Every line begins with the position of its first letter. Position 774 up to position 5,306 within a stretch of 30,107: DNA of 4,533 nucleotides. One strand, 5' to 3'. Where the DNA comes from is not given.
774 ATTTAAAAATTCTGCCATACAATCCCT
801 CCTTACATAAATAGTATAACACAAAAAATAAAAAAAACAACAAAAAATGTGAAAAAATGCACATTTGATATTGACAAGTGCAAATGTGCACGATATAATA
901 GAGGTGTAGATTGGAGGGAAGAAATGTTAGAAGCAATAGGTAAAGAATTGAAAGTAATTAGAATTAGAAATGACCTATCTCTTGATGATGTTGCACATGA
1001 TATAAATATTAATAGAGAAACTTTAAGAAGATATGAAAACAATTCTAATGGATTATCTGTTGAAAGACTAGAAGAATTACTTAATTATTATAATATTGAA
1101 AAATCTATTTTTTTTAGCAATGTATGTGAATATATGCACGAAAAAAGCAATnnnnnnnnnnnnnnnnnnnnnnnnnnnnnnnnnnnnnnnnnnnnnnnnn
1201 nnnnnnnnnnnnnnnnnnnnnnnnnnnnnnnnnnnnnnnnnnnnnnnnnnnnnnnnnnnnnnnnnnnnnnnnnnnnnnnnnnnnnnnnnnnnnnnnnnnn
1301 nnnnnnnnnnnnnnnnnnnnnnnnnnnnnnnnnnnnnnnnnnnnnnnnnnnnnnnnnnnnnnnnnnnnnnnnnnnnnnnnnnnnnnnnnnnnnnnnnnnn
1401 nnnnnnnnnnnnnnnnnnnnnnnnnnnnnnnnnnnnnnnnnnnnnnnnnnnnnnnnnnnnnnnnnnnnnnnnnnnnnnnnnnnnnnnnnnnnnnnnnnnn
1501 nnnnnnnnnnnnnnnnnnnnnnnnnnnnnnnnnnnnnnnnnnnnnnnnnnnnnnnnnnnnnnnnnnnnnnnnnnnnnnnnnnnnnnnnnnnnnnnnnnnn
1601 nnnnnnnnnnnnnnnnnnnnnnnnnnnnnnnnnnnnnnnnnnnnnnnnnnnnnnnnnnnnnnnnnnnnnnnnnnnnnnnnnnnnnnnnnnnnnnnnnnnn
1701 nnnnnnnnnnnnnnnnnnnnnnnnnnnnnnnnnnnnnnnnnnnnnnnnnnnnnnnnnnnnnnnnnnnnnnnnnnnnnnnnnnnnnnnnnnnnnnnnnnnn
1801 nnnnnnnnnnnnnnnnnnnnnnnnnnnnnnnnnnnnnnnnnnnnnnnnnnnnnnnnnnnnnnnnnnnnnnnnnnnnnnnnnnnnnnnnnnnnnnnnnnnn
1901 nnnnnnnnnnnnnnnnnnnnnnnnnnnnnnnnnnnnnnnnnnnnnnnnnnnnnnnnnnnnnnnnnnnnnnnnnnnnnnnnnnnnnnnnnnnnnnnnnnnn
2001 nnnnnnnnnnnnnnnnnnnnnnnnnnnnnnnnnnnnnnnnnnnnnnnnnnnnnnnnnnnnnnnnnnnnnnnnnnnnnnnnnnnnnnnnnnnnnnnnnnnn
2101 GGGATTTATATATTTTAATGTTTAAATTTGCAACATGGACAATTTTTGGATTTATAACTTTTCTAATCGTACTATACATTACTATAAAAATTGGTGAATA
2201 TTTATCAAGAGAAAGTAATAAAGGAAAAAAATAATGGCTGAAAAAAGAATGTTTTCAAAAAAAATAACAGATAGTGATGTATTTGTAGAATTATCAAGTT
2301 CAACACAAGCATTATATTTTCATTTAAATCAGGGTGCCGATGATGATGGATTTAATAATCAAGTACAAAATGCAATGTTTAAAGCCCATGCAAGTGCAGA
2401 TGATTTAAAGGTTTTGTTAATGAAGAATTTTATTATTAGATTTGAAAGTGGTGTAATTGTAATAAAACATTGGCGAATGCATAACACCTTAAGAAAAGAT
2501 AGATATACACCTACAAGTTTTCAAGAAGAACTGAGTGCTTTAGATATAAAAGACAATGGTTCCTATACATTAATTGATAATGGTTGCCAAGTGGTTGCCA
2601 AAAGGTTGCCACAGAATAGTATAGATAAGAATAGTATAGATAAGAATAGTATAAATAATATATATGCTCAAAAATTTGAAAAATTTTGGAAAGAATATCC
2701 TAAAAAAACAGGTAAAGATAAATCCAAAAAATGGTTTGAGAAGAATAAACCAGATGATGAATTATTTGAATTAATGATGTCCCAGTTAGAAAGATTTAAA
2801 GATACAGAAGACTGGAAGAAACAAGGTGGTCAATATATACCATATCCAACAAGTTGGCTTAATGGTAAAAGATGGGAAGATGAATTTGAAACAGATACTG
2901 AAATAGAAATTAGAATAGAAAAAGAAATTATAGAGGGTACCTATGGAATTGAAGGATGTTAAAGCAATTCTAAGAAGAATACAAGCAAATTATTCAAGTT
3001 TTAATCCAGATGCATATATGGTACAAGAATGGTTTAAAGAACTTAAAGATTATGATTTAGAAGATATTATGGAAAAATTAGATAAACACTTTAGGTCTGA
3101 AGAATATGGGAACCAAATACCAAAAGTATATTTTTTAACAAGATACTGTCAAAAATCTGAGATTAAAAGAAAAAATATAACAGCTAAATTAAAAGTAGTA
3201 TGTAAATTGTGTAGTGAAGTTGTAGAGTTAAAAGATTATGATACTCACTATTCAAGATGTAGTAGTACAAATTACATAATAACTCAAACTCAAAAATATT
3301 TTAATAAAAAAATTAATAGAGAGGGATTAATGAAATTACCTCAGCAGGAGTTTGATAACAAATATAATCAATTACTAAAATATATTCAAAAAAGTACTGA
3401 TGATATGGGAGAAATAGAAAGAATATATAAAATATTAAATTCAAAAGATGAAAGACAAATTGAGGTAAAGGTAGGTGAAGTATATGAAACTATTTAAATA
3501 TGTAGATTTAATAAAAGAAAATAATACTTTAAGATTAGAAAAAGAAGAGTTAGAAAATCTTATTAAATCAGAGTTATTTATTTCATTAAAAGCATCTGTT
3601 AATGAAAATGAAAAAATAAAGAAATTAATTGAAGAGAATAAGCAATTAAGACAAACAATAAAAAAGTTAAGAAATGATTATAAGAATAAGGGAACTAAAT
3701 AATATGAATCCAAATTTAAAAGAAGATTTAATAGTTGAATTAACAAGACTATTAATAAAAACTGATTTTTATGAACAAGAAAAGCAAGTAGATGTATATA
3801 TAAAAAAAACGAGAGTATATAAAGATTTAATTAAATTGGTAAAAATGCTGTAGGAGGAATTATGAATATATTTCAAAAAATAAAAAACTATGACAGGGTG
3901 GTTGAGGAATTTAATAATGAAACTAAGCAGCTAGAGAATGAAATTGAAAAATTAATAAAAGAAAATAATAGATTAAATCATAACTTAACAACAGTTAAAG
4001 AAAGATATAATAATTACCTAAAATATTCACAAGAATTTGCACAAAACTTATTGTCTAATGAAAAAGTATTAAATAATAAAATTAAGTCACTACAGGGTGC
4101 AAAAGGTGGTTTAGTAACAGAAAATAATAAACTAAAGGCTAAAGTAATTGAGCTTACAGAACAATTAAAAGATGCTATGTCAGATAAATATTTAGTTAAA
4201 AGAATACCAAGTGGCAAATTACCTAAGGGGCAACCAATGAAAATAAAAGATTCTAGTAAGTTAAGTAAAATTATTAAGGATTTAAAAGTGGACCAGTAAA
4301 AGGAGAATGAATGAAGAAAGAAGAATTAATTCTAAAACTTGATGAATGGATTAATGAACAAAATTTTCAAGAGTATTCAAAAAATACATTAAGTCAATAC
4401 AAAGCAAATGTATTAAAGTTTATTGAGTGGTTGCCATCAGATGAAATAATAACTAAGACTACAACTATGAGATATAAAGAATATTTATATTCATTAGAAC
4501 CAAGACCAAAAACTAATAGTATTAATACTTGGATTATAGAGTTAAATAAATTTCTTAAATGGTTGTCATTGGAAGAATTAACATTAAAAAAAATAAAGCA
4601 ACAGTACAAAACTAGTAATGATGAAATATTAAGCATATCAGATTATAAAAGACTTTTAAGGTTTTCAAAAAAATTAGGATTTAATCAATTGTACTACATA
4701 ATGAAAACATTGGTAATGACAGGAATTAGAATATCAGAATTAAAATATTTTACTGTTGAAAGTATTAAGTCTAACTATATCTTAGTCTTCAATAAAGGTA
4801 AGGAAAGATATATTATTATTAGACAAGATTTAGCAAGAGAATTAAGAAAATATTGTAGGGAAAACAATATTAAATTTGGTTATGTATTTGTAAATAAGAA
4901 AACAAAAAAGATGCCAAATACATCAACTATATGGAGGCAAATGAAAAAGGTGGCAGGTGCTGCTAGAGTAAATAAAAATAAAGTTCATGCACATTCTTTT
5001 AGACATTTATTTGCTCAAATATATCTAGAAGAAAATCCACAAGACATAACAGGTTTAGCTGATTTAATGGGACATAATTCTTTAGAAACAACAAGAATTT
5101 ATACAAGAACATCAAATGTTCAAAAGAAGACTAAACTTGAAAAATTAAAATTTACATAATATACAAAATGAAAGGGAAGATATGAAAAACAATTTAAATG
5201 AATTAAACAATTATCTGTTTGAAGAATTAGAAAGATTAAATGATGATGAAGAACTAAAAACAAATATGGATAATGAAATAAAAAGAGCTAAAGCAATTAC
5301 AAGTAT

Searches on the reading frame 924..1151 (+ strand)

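Call 79: search_protein_families(library=pfam, proteins=[window:924-1151:+], max_evalue=0.01)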
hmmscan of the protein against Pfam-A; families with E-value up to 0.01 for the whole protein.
window:924-1151:+ (76 aa): 5 families
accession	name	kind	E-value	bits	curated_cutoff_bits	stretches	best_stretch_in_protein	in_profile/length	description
PF01381.28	HTH_3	-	2.5e-09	37.5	23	1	9-59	1-51/55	Helix-turn-helix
PF12844.13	HTH_19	-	1.5e-07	31.7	30.2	1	6-64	1-59/64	Helix-turn-helix domain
PF13560.12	HTH_31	-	1.2e-06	29.2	27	1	5-57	2-55/64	Helix-turn-helix domain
PF13443.12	HTH_26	-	4.8e-06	27.2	22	1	9-58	2-52/63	Cro/C1-type HTH DNA-binding domain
PF13413.12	HTH_25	-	0.004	17.4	24.6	0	9-40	2-33/62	Helix-turn-helix domain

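Call 80: search_protein_families(library=phrogs, proteins=[window:924-1151:+], max_evalue=0.001)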
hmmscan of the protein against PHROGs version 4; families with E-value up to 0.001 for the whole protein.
window:924-1151:+ (76 aa): 5 families
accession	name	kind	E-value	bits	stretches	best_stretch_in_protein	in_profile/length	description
phrog_2439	-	transcription regulation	1.6e-10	41.4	1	4-74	7-76/367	transcriptional regulator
phrog_8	-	transcription regulation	8.3e-09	36.3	1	4-58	76-130/346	transcriptional regulator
phrog_3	-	transcription regulation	4.6e-08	34.2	1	2-70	86-153/430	transcriptional repressor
phrog_2967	-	transcription regulation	1.5e-06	28.9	1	3-64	9-70/225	transcriptional regulator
phrog_9908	-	DNA, RNA and nucleotide metabolism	8.8e-05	22.8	1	5-60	14-69/282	DNA binding protein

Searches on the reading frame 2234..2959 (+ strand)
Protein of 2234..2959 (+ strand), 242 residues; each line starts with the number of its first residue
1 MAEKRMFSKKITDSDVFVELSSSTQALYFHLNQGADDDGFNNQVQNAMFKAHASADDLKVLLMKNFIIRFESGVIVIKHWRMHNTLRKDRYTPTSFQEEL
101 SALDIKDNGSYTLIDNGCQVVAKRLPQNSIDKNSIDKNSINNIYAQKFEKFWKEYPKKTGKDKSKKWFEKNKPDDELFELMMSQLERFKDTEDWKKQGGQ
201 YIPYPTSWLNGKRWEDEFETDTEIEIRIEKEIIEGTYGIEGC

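Call 79: search_protein_families(library=pfam, proteins=[window:2234-2959:+], max_evalue=0.01)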
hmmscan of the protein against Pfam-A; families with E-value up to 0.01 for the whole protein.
window:2234-2959:+ (242 aa): 0 families

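Call 80: search_protein_families(library=phrogs, proteins=[window:2234-2959:+], max_evalue=0.001)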
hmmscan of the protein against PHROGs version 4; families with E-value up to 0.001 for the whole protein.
window:2234-2959:+ (242 aa): 11 families
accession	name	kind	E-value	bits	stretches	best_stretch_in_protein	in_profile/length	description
phrog_8489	-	DNA, RNA and nucleotide metabolism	1.8e-56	193.4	1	1-223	1-248/296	DnaD-like helicase loader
phrog_5708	-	DNA, RNA and nucleotide metabolism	1.7e-53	183.3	1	1-166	1-170/263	DnaD-like helicase loader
phrog_270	-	DNA, RNA and nucleotide metabolism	5e-26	93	1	128-221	159-253/383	replication initiation protein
phrog_9474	-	DNA, RNA and nucleotide metabolism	7.5e-24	85.7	1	128-221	162-252/288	replication initiation protein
phrog_1163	-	unknown function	7.7e-24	85.8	1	1-216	8-246/273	-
phrog_9327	-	DNA, RNA and nucleotide metabolism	7e-16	59.6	1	123-218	151-242/276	primosomal protein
phrog_10469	-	DNA, RNA and nucleotide metabolism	8.5e-11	42.7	1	1-116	1-144/305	DnaD-like helicase loader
phrog_1347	-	unknown function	6.2e-09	36.1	1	146-216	275-345/417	-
phrog_35156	-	unknown function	1.4e-06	29.4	1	146-215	85-150/154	-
phrog_16304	-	unknown function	4.2e-06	27.9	1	137-220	136-227/244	-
phrog_10293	-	unknown function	3.6e-05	24.5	1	143-226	12-95/185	-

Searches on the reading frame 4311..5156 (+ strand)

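Call 79: search_protein_families(library=pfam, proteins=[window:4311-5156:+], max_evalue=0.01)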
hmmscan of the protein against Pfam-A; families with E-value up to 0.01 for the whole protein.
window:4311-5156:+ (282 aa): 2 families
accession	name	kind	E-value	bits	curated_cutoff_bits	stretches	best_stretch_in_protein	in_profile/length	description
PF00589.27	Phage_integrase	-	5.4e-22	78.8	27.1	1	110-267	6-168/172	Phage integrase family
PF02899.23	Phage_int_SAM_1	-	9.3e-07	29.5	22.3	1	20-88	12-82/83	Phage integrase, N-terminal SAM-like domain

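Call 80: search_protein_families(library=phrogs, proteins=[window:4311-5156:+], max_evalue=0.001)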
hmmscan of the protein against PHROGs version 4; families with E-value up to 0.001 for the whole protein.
window:4311-5156:+ (282 aa): 3 families
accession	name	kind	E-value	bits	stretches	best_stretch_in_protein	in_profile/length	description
phrog_1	-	integration and excision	4.6e-34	119.6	1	10-279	170-447/611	integrase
phrog_216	-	integration and excision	7.3e-27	95.2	1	72-281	16-238/301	integrase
phrog_7685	-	integration and excision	2.8e-08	34.6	1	163-279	126-235/240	integrase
